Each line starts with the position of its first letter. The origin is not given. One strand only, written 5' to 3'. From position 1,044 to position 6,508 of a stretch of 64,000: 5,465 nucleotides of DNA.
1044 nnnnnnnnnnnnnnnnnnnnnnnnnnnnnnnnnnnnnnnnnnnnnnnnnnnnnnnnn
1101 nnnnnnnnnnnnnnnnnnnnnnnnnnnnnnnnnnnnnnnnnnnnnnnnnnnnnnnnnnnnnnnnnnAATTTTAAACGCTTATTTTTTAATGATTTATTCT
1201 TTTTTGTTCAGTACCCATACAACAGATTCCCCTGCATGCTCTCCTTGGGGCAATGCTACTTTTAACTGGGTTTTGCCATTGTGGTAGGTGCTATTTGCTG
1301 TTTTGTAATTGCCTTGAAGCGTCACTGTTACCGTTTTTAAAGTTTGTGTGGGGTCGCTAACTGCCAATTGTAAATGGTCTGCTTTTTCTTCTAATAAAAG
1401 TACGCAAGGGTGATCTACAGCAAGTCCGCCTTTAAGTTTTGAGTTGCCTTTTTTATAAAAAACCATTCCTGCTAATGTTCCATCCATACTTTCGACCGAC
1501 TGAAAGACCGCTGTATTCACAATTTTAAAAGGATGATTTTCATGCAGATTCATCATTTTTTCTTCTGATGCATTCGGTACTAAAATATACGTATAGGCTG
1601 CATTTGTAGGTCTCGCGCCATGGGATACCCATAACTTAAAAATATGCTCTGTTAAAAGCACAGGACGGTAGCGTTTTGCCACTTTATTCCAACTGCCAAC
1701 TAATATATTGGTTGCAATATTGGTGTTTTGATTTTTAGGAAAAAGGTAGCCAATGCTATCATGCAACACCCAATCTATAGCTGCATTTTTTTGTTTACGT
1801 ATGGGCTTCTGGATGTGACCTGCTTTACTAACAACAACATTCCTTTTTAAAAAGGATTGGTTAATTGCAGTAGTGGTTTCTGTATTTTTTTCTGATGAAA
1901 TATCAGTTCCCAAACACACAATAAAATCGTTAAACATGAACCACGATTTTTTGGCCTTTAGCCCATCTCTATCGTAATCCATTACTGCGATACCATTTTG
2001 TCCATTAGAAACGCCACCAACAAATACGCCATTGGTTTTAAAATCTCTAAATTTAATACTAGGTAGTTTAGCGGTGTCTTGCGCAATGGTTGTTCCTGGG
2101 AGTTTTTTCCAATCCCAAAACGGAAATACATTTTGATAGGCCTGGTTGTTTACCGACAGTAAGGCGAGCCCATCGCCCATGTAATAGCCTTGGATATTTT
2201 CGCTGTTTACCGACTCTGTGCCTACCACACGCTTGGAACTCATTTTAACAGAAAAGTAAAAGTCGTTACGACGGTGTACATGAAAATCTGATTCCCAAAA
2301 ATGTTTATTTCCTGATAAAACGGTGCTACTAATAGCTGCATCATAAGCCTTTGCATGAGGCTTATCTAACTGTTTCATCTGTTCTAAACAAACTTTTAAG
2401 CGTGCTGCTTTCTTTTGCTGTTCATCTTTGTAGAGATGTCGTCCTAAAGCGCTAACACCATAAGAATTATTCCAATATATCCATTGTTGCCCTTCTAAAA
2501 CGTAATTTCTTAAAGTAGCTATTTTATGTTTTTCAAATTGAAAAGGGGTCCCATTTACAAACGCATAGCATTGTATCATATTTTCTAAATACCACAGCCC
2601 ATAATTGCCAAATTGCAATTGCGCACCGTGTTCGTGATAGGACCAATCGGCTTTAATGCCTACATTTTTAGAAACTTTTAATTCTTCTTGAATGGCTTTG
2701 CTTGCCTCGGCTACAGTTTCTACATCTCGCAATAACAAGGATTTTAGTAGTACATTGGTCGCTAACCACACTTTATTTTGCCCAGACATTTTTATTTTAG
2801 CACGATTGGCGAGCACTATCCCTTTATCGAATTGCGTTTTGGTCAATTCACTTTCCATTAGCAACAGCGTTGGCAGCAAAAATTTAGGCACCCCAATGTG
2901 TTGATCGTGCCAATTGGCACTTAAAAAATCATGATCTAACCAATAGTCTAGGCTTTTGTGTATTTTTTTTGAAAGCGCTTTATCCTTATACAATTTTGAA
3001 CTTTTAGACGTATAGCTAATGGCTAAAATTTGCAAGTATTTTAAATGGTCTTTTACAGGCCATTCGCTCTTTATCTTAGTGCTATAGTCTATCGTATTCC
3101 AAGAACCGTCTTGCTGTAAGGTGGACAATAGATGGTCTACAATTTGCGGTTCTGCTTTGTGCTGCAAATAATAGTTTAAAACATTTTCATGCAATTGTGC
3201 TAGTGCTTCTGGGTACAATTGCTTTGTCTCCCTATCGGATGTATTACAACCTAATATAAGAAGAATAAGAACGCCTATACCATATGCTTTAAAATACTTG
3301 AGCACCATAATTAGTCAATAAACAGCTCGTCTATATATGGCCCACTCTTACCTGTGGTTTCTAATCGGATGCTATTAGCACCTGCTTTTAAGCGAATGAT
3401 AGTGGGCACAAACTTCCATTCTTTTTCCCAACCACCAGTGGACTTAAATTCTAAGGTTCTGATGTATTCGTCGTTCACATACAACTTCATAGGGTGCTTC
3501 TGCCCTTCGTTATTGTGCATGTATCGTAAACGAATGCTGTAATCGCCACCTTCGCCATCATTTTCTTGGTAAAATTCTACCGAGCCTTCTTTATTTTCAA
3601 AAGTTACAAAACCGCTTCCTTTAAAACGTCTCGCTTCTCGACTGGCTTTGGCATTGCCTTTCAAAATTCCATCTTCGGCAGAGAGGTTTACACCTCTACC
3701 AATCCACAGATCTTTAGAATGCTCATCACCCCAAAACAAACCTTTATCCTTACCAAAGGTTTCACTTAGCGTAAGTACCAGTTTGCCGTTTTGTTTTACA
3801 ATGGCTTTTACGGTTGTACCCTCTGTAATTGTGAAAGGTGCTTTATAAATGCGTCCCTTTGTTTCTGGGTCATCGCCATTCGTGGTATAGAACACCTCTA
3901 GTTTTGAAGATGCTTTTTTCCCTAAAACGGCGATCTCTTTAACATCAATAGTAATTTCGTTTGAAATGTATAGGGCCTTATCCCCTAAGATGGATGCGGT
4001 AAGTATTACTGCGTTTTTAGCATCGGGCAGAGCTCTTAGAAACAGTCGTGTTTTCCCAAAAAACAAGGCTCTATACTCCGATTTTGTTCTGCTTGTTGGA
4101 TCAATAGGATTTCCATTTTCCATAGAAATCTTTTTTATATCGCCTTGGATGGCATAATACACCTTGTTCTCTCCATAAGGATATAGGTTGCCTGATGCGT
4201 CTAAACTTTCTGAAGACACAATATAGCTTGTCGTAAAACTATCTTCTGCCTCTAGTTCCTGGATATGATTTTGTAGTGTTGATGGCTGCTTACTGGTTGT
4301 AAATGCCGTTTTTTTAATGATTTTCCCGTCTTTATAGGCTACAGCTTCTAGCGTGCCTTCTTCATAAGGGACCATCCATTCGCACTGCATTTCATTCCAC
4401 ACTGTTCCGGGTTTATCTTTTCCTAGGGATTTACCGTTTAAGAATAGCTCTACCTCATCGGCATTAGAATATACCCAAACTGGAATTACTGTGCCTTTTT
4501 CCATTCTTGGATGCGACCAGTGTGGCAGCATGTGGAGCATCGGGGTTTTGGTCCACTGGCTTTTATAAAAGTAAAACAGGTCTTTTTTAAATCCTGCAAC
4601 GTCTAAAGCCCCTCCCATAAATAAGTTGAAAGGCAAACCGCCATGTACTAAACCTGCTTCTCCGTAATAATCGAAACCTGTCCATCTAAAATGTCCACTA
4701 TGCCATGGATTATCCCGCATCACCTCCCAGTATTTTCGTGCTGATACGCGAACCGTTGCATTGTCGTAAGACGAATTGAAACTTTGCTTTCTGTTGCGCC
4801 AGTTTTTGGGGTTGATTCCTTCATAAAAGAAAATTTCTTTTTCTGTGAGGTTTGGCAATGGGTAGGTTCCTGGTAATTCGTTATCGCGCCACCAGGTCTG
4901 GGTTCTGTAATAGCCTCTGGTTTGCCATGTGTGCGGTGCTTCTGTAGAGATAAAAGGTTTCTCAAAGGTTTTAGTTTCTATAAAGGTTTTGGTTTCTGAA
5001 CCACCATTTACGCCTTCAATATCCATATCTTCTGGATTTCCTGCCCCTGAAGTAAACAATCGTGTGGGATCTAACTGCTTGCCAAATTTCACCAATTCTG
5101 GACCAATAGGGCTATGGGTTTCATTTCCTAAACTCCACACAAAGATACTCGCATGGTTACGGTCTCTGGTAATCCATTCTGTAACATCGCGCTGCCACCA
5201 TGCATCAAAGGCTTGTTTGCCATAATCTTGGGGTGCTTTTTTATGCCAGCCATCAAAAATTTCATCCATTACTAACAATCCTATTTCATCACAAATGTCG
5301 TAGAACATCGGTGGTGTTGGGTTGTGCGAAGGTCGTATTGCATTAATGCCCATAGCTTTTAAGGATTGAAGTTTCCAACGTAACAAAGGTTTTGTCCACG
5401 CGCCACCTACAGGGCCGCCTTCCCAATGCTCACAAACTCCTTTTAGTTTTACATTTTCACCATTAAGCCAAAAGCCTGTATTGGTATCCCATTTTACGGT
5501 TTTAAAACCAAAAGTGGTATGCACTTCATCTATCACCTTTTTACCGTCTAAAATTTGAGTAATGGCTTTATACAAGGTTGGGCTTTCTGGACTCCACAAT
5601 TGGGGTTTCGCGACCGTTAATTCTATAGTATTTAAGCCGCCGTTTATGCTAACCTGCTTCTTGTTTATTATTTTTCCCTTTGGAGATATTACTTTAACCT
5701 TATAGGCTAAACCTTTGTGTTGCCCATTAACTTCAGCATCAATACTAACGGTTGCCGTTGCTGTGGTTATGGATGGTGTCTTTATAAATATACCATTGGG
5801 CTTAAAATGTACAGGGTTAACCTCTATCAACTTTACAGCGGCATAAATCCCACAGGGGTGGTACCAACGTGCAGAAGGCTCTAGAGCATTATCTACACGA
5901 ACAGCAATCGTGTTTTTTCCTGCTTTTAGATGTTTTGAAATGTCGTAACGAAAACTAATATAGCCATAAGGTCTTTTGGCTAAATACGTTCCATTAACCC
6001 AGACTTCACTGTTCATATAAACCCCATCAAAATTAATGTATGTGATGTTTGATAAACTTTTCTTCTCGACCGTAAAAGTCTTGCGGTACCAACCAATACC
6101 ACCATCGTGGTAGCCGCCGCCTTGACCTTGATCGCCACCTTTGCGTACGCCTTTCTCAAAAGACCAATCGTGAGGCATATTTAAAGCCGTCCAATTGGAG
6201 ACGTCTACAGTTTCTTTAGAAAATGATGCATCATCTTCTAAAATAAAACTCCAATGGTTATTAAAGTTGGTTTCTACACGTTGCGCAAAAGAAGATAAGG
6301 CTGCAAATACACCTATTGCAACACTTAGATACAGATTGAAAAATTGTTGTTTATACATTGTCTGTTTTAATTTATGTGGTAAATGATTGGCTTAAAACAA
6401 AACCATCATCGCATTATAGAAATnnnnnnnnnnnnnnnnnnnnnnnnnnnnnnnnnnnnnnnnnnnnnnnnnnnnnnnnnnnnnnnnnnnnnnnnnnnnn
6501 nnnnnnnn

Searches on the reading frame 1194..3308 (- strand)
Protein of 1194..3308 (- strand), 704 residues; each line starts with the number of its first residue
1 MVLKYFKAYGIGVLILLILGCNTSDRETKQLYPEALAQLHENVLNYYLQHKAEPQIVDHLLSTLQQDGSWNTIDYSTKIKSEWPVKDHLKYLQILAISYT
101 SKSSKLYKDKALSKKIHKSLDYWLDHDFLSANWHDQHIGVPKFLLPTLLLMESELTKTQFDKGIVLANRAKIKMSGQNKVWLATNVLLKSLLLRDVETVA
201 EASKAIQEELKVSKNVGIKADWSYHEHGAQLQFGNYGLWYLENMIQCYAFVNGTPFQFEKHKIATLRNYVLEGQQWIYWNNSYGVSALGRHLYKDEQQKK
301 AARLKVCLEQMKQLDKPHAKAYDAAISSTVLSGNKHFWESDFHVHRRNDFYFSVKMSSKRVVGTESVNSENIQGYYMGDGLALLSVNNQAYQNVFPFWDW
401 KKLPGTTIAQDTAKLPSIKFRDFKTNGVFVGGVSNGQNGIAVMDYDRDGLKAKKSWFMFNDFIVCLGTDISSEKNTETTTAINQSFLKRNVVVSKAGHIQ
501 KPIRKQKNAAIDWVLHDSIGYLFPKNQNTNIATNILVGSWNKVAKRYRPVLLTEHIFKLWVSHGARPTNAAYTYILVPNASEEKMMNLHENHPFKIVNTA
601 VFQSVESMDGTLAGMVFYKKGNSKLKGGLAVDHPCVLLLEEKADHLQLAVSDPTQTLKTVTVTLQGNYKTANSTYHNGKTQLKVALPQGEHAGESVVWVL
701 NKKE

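Call 14: search_protein_families(library=pfam, proteins=[window:1194-3308:-], max_evalue=0.00001)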
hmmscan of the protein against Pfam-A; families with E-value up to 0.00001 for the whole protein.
window:1194-3308:- (704 aa): 3 families
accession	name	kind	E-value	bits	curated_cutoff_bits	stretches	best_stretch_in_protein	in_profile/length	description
PF02278.25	Lyase_8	-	6.6e-76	255.6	27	1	334-581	1-254/254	Polysaccharide lyase family 8, super-sandwich domain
PF08124.17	Lyase_8_N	-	2.5e-29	102.8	24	1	58-330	34-321/323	Polysaccharide lyase family 8, N terminal alpha-helical domain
PF02884.22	Lyase_8_C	-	1.3e-12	48.4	22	1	597-661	4-69/69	Polysaccharide lyase family 8, C-terminal beta-sandwich domain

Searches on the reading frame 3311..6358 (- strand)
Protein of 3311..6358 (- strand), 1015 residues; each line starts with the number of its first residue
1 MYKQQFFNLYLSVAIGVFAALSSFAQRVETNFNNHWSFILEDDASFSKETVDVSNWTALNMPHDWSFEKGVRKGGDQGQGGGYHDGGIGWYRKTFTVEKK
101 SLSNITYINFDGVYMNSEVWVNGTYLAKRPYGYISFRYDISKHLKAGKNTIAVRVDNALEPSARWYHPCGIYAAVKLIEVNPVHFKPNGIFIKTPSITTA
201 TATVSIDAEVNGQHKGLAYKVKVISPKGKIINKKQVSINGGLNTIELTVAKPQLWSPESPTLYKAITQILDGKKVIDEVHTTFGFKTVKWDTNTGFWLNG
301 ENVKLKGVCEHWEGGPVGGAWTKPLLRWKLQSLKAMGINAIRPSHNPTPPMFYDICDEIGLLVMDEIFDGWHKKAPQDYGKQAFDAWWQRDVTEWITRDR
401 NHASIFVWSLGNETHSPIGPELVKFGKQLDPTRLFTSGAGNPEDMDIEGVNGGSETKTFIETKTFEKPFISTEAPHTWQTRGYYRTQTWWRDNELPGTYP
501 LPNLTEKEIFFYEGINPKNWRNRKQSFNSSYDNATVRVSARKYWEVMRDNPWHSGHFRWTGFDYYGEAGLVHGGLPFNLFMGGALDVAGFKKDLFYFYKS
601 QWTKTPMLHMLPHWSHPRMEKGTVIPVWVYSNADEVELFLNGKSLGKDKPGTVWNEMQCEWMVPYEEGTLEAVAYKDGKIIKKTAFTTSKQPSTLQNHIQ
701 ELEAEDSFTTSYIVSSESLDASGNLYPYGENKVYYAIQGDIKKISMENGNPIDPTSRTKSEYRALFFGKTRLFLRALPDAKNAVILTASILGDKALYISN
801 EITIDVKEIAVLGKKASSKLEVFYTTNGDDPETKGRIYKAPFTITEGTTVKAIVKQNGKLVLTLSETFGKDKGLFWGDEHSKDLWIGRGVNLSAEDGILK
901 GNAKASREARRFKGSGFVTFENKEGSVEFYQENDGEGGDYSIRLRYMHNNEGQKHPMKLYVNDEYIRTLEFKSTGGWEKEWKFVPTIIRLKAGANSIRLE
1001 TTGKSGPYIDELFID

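Call 14: search_protein_families(library=pfam, proteins=[window:3311-6358:-], max_evalue=0.00001)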
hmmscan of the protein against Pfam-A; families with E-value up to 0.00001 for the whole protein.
window:3311-6358:- (1015 aa): 10 families
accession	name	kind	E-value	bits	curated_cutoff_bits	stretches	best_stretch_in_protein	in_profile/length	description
PF02837.24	Glyco_hydro_2_N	-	4.9e-26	92.1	28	1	31-178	3-166/169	Glycosyl hydrolases family 2, sugar binding domain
PF02836.23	Glyco_hydro_2_C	-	1.4e-25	90.6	21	1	293-437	5-160/302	Glycosyl hydrolases family 2, TIM barrel domain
PF16355.11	DUF4982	-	1.5e-25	89.3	23.9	1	622-681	1-60/61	Domain of unknown function (DUF4982)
PF00703.27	Glyco_hydro_2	-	6.2e-15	56.3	23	1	191-286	7-109/109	Glycosyl hydrolases family 2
PF13287.12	Fn3_assoc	-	5.3e-11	42.9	23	1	818-859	8-49/59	Fn3 associated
PF22666.2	Glyco_hydro_2_N2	-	1.1e-10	42.3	27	1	90-162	51-124/167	Glycosyl hydrolase 2 galactose-binding domain-like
PF13290.12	CHB_HEX_C_1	-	2.4e-09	37.4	22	1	816-858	17-59/67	Chitobiase/beta-hexosaminidase C-terminal domain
PF03422.21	CBM_6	-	7.1e-07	30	28.9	0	922-1008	28-114/125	Carbohydrate binding module (family 6)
PF13364.12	BetaGal_ABD2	-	9.9e-07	29.9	23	0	78-157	31-108/112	Beta-galactosidase second all-beta domain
PF18565.7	Glyco_hydro2_C5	-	7.3e-06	26.2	32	0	714-789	20-93/103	Glycoside hydrolase family 2 C-terminal domain 5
